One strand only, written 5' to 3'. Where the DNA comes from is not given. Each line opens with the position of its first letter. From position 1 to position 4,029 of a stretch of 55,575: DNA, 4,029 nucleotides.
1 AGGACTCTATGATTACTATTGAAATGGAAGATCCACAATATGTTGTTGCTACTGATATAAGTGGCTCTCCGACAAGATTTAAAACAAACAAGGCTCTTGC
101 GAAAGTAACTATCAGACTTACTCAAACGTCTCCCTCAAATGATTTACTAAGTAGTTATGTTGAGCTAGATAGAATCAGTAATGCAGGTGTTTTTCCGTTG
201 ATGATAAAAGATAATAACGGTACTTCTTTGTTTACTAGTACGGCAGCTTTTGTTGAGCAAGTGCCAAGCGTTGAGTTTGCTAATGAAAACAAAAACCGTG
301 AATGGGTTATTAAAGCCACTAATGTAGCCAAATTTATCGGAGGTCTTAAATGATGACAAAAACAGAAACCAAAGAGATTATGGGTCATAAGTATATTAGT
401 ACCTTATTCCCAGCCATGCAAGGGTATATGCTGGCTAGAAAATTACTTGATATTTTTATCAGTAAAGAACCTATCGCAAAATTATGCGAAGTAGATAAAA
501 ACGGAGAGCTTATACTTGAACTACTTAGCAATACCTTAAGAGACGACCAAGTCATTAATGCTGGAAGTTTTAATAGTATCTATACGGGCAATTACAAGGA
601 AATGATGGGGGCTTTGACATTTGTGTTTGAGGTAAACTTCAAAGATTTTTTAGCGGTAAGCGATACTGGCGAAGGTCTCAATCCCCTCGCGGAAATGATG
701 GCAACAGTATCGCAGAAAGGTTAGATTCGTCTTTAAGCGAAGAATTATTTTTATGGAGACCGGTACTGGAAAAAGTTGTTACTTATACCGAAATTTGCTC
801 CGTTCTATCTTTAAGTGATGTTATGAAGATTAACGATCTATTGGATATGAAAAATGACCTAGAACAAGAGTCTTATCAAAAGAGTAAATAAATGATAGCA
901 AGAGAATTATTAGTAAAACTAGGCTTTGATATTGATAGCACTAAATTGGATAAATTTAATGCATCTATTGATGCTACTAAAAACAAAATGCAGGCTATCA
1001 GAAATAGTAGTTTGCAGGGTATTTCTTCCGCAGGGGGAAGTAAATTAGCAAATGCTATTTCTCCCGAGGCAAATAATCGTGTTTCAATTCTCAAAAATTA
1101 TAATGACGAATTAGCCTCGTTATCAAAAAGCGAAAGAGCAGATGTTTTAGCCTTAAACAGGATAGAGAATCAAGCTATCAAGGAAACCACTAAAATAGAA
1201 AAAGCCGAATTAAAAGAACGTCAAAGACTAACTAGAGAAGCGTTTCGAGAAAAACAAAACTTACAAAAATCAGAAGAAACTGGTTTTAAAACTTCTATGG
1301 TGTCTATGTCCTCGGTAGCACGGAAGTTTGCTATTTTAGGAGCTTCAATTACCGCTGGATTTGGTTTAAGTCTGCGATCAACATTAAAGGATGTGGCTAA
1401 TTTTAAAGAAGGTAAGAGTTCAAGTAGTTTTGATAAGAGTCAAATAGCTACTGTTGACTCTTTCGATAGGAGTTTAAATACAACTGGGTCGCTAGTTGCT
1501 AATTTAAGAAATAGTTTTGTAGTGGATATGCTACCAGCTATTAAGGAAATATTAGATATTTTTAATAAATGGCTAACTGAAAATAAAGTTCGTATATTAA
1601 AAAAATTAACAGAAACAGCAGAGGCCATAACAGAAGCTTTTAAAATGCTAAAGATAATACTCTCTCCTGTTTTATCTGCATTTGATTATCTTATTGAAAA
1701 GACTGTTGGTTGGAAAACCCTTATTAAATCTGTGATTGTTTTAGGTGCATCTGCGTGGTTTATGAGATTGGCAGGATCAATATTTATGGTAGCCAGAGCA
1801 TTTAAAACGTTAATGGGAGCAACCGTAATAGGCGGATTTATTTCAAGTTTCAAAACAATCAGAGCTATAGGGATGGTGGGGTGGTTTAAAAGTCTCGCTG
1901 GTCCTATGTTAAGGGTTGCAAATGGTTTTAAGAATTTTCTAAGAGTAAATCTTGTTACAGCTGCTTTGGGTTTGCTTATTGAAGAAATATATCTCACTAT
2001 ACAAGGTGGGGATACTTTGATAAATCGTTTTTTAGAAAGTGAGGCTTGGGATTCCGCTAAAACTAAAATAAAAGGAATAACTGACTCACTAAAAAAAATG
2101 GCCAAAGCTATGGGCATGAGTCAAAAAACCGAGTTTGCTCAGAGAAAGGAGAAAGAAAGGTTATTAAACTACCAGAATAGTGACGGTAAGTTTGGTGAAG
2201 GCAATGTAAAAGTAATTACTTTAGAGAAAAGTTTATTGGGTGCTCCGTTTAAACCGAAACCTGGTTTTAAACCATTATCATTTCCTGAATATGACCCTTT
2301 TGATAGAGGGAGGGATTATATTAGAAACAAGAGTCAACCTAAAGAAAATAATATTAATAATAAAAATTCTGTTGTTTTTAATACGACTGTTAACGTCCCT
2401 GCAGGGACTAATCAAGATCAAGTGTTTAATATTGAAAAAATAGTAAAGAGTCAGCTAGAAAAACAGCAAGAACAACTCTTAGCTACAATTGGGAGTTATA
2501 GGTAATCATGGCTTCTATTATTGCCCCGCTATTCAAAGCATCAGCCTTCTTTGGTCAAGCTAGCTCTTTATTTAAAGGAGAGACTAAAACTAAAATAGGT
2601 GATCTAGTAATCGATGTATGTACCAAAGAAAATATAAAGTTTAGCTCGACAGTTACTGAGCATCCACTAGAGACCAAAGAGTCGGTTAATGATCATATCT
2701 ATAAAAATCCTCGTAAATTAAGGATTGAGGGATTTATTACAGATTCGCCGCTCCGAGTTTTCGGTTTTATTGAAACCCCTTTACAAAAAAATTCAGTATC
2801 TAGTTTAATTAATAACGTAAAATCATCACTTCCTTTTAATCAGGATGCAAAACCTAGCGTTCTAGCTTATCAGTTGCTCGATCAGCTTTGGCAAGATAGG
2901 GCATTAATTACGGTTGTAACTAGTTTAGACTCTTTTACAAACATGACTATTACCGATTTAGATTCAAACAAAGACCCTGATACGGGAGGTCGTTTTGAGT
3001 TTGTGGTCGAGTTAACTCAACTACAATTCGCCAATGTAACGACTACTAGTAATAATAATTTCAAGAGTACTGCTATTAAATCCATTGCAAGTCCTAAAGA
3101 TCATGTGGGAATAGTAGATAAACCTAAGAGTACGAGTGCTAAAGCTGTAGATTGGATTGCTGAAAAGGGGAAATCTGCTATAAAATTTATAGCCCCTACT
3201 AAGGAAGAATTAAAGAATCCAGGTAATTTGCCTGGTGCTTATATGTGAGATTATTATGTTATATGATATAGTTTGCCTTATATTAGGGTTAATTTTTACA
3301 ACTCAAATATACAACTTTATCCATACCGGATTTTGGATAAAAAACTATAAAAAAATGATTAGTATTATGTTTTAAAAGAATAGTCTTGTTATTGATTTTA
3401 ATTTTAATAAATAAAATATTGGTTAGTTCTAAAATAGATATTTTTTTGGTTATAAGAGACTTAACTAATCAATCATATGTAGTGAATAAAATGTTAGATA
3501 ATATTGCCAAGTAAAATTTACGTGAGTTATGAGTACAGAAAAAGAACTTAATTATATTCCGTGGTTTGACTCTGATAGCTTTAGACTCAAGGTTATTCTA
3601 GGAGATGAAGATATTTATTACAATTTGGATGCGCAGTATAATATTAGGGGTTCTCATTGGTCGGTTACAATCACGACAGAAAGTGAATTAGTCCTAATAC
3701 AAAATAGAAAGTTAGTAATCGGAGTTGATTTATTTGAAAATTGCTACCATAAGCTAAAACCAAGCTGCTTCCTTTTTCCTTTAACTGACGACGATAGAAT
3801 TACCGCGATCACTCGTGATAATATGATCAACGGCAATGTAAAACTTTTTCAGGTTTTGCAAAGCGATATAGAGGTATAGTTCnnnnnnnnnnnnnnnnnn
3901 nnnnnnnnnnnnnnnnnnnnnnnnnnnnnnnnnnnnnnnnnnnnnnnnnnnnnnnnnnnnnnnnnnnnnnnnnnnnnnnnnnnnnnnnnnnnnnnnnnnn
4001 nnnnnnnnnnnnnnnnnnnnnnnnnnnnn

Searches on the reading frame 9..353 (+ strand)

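Call 27: search_protein_families(library=pfam, proteins=[window:9-353:+], max_evalue=0.001)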
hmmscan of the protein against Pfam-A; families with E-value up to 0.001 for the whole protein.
window:9-353:+ (114 aa): 1 family
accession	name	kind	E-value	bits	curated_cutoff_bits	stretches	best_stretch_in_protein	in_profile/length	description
PF11681.13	KPP10_Orf10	-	2.2e-05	24.8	25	1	2-110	33-143/144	Bacteriophage KPP10, Structural protein ORF10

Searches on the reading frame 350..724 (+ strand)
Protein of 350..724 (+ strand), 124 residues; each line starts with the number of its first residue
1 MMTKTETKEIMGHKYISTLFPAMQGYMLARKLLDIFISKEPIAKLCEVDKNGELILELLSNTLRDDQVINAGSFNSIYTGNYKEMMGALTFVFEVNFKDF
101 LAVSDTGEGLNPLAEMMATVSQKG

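Call 27: search_protein_families(library=pfam, proteins=[window:350-724:+], max_evalue=0.001)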
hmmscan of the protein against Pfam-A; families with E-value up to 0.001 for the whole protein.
window:350-724:+ (124 aa): 1 family
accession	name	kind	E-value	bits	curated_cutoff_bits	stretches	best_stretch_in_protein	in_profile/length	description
PF21822.3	Phage_TAC_15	-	2.4e-08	35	22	1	53-103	70-122/127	Phage tail assembly chaperone protein, TAC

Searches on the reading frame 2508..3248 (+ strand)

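Call 27: search_protein_families(library=pfam, proteins=[window:2508-3248:+], max_evalue=0.001)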
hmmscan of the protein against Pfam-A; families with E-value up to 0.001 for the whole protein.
window:2508-3248:+ (246 aa): 1 family
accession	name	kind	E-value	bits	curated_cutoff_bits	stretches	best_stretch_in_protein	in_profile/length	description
PF21821.3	Dit_like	-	2.1e-27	96.2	24.2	1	35-181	1-125/127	Dit-like phage tail protein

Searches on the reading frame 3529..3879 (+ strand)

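Call 27: search_protein_families(library=pfam, proteins=[window:3529-3879:+], max_evalue=0.001)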
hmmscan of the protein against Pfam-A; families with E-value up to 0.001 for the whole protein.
window:3529-3879:+ (116 aa): 1 family
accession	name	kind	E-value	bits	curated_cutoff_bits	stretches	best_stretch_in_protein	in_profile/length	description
PF22479.2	Pam3_gp18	-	1.9e-11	44.8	24.2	1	9-108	3-98/101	Cyanophage baseplate Pam3 plug gp18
